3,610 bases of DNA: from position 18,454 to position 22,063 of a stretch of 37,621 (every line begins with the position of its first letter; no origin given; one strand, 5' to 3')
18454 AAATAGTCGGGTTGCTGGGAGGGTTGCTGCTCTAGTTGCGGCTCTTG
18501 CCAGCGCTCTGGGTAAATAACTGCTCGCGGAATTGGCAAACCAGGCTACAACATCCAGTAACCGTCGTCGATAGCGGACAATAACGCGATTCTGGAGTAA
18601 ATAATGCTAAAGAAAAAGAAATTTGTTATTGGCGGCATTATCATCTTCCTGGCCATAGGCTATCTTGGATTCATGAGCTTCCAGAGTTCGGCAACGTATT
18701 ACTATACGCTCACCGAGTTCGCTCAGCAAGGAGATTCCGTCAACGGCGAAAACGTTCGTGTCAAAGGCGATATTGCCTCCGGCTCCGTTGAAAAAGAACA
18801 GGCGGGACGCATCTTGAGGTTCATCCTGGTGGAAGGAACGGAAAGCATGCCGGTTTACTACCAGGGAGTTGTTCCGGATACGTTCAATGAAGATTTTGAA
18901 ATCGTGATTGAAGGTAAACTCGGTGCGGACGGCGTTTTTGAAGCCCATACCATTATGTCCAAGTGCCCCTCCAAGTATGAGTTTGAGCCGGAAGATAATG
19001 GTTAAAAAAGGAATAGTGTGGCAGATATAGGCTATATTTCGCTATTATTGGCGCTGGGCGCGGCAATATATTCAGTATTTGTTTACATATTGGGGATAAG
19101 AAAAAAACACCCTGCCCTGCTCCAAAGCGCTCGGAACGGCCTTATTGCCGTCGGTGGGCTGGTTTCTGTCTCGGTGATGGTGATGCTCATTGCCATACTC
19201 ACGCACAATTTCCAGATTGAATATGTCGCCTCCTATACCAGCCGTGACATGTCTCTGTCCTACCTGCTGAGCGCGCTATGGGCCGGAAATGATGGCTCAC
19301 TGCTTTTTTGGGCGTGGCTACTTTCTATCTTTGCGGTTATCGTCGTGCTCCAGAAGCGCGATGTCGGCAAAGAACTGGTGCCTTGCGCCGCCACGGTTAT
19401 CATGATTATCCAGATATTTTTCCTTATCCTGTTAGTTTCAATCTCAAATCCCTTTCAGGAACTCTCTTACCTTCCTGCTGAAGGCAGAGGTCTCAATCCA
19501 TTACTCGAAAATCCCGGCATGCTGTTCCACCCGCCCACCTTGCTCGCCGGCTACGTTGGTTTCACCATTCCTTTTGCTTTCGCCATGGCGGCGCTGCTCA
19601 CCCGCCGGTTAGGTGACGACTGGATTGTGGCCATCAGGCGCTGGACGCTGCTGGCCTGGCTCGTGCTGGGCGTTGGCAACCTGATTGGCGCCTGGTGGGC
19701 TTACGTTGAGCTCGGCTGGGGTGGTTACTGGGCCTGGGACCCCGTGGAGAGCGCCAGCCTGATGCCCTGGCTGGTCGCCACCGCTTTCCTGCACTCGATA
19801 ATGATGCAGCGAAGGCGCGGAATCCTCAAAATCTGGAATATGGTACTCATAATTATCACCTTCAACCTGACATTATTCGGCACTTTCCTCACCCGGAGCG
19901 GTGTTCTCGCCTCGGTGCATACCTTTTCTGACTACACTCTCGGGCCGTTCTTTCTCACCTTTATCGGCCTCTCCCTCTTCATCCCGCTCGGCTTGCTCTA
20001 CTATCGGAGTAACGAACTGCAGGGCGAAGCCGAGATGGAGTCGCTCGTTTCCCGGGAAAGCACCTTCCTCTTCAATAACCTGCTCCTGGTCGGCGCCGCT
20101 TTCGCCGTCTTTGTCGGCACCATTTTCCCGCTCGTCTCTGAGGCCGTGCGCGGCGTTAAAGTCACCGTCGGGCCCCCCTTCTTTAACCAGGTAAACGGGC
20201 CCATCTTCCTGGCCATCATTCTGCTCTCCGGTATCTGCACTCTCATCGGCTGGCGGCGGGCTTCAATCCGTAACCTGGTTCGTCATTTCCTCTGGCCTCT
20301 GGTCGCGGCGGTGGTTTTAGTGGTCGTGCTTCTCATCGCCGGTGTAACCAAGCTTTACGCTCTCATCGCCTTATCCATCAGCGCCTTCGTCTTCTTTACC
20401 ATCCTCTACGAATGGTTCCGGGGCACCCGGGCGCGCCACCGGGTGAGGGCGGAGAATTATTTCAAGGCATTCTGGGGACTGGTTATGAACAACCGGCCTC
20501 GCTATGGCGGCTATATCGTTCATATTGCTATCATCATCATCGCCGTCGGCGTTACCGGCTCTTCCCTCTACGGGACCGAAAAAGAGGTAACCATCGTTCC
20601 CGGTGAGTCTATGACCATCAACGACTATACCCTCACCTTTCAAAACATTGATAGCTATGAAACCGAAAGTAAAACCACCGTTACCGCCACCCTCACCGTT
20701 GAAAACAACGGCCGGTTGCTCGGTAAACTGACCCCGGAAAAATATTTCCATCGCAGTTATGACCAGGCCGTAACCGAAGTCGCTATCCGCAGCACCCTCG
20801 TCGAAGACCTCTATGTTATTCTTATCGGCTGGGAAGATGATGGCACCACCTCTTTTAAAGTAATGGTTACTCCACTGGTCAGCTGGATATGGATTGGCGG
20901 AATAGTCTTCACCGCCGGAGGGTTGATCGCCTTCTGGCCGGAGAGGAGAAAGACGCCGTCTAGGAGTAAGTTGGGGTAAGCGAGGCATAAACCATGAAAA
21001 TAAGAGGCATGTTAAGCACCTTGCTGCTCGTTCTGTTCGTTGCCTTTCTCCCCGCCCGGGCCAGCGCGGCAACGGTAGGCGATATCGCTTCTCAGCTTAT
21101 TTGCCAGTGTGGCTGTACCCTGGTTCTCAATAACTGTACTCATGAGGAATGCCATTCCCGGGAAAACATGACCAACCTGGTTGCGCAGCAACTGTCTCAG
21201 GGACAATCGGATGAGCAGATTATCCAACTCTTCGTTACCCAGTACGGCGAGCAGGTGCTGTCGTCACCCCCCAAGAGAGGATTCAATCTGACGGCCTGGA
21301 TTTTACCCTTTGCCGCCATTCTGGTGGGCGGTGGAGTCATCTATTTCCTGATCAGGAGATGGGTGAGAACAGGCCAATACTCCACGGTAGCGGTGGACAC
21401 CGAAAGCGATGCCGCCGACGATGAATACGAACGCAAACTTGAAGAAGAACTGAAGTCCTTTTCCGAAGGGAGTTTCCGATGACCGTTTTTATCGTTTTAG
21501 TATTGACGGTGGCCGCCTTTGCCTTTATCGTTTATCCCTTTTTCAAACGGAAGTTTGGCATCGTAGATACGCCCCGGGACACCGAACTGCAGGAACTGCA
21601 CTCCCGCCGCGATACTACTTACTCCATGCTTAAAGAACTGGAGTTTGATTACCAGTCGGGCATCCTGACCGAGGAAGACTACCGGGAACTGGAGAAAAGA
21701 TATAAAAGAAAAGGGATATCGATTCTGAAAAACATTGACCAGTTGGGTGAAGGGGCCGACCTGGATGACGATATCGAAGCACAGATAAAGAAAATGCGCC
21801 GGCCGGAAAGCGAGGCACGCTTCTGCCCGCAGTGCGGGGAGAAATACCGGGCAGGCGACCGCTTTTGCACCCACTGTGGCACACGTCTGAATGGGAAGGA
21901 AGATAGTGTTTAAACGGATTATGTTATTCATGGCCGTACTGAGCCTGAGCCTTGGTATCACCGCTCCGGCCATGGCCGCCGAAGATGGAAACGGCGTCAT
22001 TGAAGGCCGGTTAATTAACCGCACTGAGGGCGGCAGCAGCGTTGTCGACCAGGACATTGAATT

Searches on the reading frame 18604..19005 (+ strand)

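Call 11: search_protein_families(library=pfam, proteins=[window:18604-19005:+])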
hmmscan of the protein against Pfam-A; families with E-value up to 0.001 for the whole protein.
window:18604-19005:+ (133 aa): 1 family
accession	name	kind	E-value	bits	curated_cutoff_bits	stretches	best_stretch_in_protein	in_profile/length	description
PF03100.22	CcmE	-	3.9e-28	98.2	24.6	1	31-126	2-97/99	CcmE domain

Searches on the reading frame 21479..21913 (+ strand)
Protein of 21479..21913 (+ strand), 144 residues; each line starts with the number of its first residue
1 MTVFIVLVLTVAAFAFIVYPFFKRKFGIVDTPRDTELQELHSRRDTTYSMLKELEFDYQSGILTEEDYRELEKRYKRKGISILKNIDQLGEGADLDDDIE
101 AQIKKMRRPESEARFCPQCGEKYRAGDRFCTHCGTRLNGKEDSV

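Call 12: search_protein_families(library=pfam, proteins=[window:21479-21913:+])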
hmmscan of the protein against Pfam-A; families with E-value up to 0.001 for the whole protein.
window:21479-21913:+ (144 aa): 3 families
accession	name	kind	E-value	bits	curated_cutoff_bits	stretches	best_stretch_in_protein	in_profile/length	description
PF13240.11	Zn_Ribbon_1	-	3.4e-09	36.6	25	1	115-137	1-23/23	zinc-ribbon domain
PF13248.11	Zn_ribbon_3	-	2.4e-08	33.6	27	1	116-137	5-26/26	zinc-ribbon domain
PF12773.13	DZR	-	7.2e-06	26.5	27.3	1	116-138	1-23/45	Double zinc ribbon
